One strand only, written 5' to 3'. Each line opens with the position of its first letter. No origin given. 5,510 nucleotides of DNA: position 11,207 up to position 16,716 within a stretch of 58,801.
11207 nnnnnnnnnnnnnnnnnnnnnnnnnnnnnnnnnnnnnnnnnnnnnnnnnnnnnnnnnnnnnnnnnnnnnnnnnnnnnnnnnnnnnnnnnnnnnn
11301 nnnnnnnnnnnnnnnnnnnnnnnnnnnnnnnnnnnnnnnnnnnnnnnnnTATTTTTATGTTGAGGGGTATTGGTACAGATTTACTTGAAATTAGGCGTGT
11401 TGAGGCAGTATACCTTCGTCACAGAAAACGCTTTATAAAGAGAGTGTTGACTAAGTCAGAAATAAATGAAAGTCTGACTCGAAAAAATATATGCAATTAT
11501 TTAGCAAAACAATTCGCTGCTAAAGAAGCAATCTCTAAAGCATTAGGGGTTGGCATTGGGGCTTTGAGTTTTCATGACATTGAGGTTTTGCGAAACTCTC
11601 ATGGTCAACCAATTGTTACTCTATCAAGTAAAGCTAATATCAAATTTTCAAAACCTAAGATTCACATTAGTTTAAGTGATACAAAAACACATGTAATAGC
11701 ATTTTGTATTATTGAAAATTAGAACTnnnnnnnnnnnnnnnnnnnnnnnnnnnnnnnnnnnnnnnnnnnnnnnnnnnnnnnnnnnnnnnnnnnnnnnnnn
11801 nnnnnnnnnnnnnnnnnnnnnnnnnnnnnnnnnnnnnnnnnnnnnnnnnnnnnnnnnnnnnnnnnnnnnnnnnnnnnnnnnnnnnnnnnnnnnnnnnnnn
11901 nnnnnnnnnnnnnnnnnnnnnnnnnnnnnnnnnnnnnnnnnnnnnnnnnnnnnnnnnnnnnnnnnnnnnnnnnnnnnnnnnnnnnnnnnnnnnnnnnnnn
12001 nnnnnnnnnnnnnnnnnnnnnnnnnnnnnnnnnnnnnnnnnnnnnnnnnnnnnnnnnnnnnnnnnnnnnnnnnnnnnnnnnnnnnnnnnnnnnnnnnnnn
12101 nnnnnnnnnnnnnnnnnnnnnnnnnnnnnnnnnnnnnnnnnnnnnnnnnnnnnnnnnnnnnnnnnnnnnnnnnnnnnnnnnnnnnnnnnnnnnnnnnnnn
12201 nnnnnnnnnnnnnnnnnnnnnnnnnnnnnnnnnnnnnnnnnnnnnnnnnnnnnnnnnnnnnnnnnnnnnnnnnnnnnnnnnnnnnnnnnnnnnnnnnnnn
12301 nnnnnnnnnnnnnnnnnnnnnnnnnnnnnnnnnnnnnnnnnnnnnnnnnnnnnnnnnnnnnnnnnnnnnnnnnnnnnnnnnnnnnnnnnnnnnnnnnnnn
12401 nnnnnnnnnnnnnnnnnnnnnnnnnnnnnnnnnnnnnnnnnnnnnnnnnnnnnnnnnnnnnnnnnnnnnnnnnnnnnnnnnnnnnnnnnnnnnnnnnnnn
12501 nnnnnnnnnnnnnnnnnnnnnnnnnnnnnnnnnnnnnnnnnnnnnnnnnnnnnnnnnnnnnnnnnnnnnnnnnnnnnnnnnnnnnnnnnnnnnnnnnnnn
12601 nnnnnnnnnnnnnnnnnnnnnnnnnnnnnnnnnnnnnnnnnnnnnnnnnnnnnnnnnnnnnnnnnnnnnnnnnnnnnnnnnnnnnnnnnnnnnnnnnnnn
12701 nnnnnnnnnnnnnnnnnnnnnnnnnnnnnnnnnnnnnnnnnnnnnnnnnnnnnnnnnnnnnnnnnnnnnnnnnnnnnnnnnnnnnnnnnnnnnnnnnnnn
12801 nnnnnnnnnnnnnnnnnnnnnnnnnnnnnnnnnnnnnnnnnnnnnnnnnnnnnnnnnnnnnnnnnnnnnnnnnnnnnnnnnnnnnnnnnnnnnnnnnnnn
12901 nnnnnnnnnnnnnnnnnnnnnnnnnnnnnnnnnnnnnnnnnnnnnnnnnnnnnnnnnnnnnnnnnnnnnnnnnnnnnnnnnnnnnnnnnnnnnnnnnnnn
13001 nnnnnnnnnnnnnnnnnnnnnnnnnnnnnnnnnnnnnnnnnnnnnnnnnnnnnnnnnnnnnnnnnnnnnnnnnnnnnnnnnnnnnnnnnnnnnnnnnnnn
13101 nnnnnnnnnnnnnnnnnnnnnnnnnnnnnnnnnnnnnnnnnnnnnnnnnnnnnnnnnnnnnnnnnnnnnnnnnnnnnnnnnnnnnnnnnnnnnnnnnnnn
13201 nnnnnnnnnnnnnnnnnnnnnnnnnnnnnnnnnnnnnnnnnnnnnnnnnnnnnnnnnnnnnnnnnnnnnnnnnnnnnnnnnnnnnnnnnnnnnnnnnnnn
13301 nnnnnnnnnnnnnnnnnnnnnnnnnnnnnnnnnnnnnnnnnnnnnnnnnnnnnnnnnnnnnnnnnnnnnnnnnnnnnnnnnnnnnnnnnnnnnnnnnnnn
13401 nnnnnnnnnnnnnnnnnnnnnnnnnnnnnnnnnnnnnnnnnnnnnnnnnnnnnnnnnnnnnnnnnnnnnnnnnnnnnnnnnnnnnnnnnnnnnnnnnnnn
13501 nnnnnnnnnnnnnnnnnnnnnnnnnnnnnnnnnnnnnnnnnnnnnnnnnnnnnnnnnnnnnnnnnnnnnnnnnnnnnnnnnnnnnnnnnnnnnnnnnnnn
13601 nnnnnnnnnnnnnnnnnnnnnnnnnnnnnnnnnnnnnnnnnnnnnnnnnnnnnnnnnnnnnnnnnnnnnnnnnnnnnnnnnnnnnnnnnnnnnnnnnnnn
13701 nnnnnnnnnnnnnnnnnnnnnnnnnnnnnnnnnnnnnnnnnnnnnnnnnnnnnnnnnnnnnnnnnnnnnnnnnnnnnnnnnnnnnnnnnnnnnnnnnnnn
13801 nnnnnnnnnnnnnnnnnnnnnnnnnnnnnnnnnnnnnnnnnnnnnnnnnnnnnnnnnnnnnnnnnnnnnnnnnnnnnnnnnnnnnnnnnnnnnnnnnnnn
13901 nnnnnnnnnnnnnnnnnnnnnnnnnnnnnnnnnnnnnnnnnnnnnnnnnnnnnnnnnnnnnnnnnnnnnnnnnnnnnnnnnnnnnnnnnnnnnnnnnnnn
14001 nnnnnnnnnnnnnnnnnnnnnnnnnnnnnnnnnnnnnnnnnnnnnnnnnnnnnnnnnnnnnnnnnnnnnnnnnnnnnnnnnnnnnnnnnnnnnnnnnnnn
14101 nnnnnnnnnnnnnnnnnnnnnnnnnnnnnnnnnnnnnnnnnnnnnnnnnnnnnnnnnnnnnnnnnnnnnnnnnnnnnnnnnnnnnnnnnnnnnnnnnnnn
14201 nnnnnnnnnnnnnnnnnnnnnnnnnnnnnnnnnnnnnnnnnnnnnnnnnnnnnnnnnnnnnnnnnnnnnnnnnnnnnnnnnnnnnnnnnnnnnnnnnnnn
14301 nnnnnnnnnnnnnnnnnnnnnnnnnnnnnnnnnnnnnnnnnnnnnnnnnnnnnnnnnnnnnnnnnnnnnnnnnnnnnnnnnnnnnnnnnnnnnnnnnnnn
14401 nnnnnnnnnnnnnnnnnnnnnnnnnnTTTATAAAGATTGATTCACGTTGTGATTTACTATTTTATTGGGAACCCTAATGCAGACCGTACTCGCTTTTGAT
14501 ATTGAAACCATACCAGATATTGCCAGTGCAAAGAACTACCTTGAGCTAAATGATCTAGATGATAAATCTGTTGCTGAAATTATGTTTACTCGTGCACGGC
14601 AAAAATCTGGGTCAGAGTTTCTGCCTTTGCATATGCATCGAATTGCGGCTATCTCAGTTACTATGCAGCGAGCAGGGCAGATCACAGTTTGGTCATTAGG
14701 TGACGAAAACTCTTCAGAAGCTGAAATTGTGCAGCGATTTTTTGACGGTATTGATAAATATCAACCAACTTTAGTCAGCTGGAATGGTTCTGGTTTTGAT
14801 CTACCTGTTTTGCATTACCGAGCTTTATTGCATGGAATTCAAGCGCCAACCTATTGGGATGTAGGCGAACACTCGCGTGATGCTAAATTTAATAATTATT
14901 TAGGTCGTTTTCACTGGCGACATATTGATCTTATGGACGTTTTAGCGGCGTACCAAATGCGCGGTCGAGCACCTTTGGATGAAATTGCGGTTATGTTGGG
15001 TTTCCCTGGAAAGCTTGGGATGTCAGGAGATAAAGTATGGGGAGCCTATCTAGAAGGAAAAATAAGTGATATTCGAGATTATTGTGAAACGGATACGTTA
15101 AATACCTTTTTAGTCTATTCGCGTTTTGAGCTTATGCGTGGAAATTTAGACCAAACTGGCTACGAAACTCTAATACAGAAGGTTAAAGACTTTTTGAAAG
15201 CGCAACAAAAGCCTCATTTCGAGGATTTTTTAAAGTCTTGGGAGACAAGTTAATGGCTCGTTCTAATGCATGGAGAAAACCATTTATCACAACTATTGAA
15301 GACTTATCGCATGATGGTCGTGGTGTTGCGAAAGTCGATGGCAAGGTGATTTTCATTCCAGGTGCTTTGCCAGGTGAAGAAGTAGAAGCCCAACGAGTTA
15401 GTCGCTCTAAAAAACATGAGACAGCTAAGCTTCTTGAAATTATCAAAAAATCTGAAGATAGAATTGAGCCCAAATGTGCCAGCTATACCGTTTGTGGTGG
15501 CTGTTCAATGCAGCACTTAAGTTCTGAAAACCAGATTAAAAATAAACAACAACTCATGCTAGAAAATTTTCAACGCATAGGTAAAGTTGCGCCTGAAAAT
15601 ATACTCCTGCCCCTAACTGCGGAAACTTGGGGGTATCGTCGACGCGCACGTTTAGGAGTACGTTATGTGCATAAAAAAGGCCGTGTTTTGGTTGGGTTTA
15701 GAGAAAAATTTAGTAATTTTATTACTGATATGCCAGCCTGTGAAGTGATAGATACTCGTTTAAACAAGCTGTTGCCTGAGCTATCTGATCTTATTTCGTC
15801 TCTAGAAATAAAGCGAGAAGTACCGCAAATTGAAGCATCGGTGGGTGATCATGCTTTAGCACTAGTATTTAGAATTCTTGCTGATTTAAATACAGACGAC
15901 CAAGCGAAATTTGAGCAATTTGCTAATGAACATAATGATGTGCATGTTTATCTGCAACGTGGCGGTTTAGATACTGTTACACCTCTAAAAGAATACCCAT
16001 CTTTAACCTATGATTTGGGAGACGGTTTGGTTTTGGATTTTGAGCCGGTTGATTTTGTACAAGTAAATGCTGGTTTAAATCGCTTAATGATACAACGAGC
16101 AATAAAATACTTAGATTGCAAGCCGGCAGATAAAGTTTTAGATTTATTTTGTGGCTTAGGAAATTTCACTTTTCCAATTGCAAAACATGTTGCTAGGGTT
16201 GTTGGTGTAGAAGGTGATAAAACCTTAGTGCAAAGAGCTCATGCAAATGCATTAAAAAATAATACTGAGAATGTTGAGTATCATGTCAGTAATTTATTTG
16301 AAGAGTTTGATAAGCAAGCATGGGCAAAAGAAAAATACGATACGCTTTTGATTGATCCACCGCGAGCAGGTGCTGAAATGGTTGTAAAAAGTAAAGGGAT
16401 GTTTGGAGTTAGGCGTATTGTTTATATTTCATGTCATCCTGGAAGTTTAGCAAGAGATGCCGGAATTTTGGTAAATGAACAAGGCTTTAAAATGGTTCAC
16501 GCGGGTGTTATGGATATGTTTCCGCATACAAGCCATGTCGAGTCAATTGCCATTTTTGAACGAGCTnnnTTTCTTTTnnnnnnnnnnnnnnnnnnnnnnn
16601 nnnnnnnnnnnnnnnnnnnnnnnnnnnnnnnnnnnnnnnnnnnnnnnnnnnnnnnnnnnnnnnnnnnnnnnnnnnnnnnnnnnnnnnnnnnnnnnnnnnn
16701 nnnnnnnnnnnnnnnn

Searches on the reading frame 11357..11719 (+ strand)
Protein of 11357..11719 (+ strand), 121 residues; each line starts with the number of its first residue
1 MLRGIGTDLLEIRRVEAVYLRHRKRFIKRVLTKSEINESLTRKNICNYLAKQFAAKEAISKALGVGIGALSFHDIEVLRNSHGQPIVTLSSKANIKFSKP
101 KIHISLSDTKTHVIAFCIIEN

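Call 62: search_protein_families(library=pfam, proteins=[window:11357-11719:+], max_evalue=1e-8)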
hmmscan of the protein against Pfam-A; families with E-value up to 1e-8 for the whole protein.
window:11357-11719:+ (121 aa): 1 family
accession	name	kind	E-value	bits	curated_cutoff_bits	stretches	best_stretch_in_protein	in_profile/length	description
PF01648.25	ACPS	-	6.1e-17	62.1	25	1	4-117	1-111/111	4'-phosphopantetheinyl transferase superfamily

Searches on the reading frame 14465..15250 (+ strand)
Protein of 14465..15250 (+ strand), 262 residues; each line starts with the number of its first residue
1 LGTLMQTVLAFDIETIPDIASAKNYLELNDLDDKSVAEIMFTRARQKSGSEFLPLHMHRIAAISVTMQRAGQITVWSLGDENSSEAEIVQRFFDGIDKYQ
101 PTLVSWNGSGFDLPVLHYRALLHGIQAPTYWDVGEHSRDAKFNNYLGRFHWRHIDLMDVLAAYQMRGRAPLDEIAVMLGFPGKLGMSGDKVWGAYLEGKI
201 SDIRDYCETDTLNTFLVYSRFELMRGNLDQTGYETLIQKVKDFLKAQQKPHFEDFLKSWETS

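Call 3: search_protein_families(library=pfam, proteins=[window:14465-15250:+], max_evalue=0.01)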
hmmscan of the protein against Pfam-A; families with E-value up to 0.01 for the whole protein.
window:14465-15250:+ (262 aa): 3 families
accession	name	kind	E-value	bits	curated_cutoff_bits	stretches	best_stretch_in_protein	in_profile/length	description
PF10108.15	DNA_pol_B_exo2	-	4e-91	304.9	24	1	50-259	1-213/213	Predicted 3'-5' exonuclease related to the exonuclease domain of PolB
PF13482.12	RNase_H_2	-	5.3e-11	43.2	22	1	62-220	19-163/165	RNase_H superfamily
PF03104.25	DNA_pol_B_exo1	-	1.1e-05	25.4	23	1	76-123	138-183/242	DNA polymerase family B, exonuclease domain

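Call 4: search_protein_families(library=ncbifam, proteins=[window:14465-15250:+], max_evalue=0.01)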
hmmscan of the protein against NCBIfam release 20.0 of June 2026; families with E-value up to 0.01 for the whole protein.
window:14465-15250:+ (262 aa): 2 families
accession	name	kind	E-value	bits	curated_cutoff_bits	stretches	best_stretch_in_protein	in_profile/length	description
NF004415.0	PRK05761.1-1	equivalog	2.4e-05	22.4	1289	1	83-134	290-341/883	DNA-directed DNA polymerase I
NF004417.0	PRK05761.1-3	equivalog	3.4e-05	22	780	1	56-128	258-325/858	DNA-directed DNA polymerase I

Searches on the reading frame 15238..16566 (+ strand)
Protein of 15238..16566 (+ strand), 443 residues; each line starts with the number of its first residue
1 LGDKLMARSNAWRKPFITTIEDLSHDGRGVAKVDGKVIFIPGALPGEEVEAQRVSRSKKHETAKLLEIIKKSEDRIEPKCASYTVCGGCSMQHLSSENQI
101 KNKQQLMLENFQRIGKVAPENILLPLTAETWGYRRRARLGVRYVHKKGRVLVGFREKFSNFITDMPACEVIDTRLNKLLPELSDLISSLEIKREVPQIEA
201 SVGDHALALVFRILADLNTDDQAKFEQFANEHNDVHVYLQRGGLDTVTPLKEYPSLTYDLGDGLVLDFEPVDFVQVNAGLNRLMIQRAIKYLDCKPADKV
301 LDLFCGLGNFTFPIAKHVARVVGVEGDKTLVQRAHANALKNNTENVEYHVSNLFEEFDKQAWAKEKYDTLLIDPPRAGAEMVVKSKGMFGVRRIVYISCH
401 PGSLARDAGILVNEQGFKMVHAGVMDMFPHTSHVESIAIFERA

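Call 3: search_protein_families(library=pfam, proteins=[window:15238-16566:+], max_evalue=0.01)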
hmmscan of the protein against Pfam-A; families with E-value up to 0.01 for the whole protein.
window:15238-16566:+ (443 aa): 13 families
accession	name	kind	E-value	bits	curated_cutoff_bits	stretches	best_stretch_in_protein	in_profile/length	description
PF05958.17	tRNA_U5-meth_tr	-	1.7e-23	83.7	23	1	131-441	33-355/357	tRNA (Uracil-5-)-methyltransferase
PF13847.12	Methyltransf_31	-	2.3e-12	47.2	27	1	296-373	3-81/145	Methyltransferase domain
PF01938.26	TRAM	-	5.1e-09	36.3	21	1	19-52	11-47/61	TRAM domain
PF05175.20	MTS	-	3.1e-07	30.6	23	1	290-375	25-107/170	Methyltransferase small domain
PF13649.12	Methyltransf_25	-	4.3e-07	31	27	1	300-358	1-59/97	Methyltransferase domain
PF00398.26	RrnaAD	-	9.3e-07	28.6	24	1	281-339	15-73/263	Ribosomal RNA adenine dimethylase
PF09445.16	Methyltransf_15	-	2.8e-06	27.4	22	1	299-381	3-86/165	RNA cap guanine-N2 methyltransferase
PF03602.21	Cons_hypoth95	-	8e-06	26.1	24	1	298-380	43-127/182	Conserved hypothetical protein 95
PF01135.25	PCMT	-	1.2e-05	25.6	20.3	1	283-352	60-132/210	Protein-L-isoaspartate(D-aspartate) O-methyltransferase (PCMT)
PF02475.24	TRM5-TYW2_MTfase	-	3.3e-05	24.3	28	1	294-360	34-102/164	TRM5/TYW2 methyltransferase domain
PF08241.18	Methyltransf_11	-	0.0021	19.1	21.2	1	301-354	1-52/95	Methyltransferase domain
PF08242.18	Methyltransf_12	-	0.0032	18.6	30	1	301-370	1-69/98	Methyltransferase domain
PF01209.24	Ubie_methyltran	-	0.0086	15.9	20.1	0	288-353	39-107/233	ubiE/COQ5 methyltransferase family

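Call 4: search_protein_families(library=ncbifam, proteins=[window:15238-16566:+], max_evalue=0.01)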
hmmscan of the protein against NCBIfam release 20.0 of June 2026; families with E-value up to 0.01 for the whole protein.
window:15238-16566:+ (443 aa): 34 families (the best 25 are shown)
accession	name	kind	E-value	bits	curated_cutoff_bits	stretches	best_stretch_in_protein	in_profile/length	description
NF009639.0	PRK13168.1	equivalog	4.5e-168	559.7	458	1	9-442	10-445/446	23S rRNA (uracil(1939)-C(5))-methyltransferase RlmD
TIGR00479.1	rumA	equivalog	2.3e-105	353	183.55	2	257-435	254-432/432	23S rRNA (uracil(1939)-C(5))-methyltransferase RlmD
NF002910.0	PRK03522.2-3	equivalog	3.6e-32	111.8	558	1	250-442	189-382/383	23S rRNA (uracil(747)-C(5))-methyltransferase RlmC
NF002909.0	PRK03522.2-1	equivalog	2.3e-30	106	553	1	250-442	187-373/374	23S rRNA (uracil(747)-C(5))-methyltransferase RlmC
TIGR02143.1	trmA_only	equivalog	2.9e-24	85.7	334.65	1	130-441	32-350/352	tRNA (uridine(54)-C5)-methyltransferase TrmA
TIGR02085.1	meth_trns_rumB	equivalog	7.4e-20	71.3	429.5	1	265-441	202-373/374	23S rRNA (uracil(747)-C(5))-methyltransferase RlmC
NF002913.0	PRK03522.2-6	equivalog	1.8e-13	50.6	537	1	368-443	268-341/342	23S rRNA (uracil(747)-C(5))-methyltransferase RlmC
NF053718.1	23SC1962Mtase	equivalog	1.9e-12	46.7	575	1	296-376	210-290/383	23S rRNA (cytosine(1962)-C(5))-methyltransferase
NF011529.0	PRK14968.1-3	equivalog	2.6e-08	33.5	162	1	289-375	27-107/198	putative methyltransferase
NF053605.1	PyTRAM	equivalog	5.1e-08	32.6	85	1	18-52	10-44/56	TRAM domain-containing RNA chaperone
TIGR03534.1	RF_mod_PrmC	equivalog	5.8e-07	29.2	199.1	1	283-375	75-165/253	peptide chain release factor N(5)-glutamine methyltransferase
TIGR02021.1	BchM-ChlM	equivalog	1e-06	28.3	158.9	1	284-355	40-114/218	magnesium protoporphyrin IX methyltransferase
TIGR01983.1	UbiG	equivalog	1.3e-06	27.9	102.95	1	297-370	50-120/228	bifunctional 2-polyprenyl-6-hydroxyphenol methylase/3-demethylubiquinol 3-O-methyltransferase UbiG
TIGR00755.1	ksgA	equivalog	2e-06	27.3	171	1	281-346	14-80/256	16S rRNA (adenine(1518)-N(6)/adenine(1519)-N(6))-dimethyltransferase RsmA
TIGR00536.1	hemK_fam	subfamily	2.5e-06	26.8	115.5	1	285-375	102-191/286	HemK family protein methyltransferase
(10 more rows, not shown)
